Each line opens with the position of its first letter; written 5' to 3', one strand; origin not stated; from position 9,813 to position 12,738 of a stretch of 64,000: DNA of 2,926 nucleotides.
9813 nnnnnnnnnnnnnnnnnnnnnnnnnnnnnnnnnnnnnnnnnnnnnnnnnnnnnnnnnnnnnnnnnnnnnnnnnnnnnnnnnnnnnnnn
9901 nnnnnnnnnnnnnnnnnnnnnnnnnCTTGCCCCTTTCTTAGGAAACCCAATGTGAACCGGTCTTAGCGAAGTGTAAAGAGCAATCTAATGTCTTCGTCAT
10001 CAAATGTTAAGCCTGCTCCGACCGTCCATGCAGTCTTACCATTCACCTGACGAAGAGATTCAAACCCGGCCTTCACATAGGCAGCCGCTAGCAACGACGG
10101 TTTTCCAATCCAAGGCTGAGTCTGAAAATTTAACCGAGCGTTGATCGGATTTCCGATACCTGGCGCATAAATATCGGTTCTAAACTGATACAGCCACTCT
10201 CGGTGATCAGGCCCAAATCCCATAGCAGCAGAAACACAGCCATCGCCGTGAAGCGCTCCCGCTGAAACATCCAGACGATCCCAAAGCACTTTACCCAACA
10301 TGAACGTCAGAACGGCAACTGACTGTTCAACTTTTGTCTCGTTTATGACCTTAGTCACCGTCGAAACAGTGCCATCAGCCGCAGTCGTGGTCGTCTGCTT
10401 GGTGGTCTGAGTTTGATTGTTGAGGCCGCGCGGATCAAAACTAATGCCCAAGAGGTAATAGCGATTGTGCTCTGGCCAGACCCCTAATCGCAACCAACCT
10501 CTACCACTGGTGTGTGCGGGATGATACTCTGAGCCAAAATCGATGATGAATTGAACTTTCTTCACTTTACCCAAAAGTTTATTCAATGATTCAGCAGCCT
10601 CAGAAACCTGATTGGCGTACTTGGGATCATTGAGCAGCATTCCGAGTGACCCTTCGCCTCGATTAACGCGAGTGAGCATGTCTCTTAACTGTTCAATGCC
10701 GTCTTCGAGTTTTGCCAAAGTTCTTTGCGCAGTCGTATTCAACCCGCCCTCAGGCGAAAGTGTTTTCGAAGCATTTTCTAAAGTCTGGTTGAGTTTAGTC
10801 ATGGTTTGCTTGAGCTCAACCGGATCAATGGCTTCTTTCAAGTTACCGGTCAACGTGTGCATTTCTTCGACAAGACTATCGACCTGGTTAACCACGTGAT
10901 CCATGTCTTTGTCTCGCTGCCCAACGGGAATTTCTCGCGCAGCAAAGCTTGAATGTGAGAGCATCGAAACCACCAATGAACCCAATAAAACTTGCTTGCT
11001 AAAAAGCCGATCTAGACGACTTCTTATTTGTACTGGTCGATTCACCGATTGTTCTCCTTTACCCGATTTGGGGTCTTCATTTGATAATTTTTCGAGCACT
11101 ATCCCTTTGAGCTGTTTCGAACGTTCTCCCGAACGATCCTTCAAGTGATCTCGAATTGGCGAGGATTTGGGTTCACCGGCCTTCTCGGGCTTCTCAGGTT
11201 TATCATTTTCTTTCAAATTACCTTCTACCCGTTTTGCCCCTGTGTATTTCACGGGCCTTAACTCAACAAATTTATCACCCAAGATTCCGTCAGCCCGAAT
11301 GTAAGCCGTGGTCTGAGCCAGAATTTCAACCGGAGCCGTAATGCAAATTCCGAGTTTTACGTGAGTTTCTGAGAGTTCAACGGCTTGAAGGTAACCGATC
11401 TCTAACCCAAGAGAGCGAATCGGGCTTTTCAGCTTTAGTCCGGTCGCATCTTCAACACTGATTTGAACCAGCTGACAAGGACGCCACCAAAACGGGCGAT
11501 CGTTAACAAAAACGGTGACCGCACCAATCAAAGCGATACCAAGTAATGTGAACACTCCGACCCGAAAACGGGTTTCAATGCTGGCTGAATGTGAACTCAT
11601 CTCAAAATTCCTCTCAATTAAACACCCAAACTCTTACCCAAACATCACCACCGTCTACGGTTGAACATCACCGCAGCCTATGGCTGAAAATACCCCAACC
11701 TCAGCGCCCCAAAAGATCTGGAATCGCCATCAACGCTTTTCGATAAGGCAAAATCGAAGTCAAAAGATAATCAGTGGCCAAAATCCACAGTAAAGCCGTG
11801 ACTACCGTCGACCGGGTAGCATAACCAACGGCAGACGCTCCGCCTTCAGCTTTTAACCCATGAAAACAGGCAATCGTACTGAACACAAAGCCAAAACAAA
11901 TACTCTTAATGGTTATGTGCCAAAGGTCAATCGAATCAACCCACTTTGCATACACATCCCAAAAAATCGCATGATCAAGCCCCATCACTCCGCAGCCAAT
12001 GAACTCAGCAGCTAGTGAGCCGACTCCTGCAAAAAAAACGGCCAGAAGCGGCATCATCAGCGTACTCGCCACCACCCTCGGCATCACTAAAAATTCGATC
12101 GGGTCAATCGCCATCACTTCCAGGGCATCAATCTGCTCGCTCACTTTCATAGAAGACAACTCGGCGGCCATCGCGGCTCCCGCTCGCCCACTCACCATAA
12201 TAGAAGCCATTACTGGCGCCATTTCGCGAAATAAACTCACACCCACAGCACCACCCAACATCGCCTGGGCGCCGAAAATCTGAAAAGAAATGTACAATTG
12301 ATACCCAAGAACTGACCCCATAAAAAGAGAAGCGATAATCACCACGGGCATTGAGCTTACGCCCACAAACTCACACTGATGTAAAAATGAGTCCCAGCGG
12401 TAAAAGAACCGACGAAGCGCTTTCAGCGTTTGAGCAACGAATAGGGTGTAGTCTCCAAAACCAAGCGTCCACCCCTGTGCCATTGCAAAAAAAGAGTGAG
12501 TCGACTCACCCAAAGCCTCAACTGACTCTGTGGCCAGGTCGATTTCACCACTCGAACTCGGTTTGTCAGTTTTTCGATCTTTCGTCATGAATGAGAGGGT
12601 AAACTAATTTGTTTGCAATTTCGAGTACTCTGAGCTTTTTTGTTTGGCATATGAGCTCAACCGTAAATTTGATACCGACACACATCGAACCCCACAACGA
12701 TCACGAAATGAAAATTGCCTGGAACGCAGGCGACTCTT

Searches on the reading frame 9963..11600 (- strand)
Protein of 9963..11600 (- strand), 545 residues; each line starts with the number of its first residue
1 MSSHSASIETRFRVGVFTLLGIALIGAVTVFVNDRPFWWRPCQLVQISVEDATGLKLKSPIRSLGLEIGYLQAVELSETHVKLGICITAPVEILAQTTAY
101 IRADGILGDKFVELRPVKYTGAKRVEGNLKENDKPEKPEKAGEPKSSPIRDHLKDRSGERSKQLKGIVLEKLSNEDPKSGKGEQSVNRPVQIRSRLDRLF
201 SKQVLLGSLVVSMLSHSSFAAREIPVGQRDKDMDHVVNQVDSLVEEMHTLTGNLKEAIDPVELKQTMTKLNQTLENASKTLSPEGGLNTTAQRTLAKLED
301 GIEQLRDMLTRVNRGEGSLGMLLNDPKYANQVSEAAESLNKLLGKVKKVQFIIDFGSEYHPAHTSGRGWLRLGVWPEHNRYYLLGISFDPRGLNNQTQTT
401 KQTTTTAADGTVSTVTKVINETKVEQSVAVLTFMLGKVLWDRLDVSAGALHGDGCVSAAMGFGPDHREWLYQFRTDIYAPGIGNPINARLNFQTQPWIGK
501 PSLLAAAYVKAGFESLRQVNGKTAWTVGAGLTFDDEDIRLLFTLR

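Call 17: search_protein_families(library=ncbifam, proteins=[window:9963-11600:-])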
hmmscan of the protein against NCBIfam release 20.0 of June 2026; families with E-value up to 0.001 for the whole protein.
window:9963-11600:- (545 aa): 4 families
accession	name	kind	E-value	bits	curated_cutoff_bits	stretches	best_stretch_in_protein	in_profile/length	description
TIGR00996.1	Mtu_fam_mce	paralog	1.3e-12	47.5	140.5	1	14-122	2-112/291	MCE family protein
TIGR04430.1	OM_asym_MlaD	equivalog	6.1e-11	42.3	135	1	12-118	7-116/146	outer membrane lipid asymmetry maintenance protein MlaD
NF008070.2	PRK10807.1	equivalog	2.4e-05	23.2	525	0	227-318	431-525/542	intermembrane transport protein PqiB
NF047463.1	CllEntPrLepto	equivalog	9.2e-05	22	400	0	13-77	8-71/250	mammalian cell entry protein Mce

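Call 18: search_protein_families(library=pfam, proteins=[window:9963-11600:-])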
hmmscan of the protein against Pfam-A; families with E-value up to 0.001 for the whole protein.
window:9963-11600:- (545 aa): 1 family
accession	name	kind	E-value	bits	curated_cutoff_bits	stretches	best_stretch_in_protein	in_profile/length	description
PF02470.25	MlaD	-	1.2e-09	38.7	25.1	1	45-116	5-80/81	MlaD protein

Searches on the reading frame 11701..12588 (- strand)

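Call 70: search_protein_families(library=pfam, proteins=[window:11701-12588:-], max_evalue=0.00001)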
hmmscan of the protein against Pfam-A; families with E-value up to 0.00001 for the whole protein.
window:11701-12588:- (295 aa): 1 family
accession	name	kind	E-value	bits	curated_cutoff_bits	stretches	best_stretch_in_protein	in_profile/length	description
PF02405.21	MlaE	-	9.7e-70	234.9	22.5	1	68-278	1-211/212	Permease MlaE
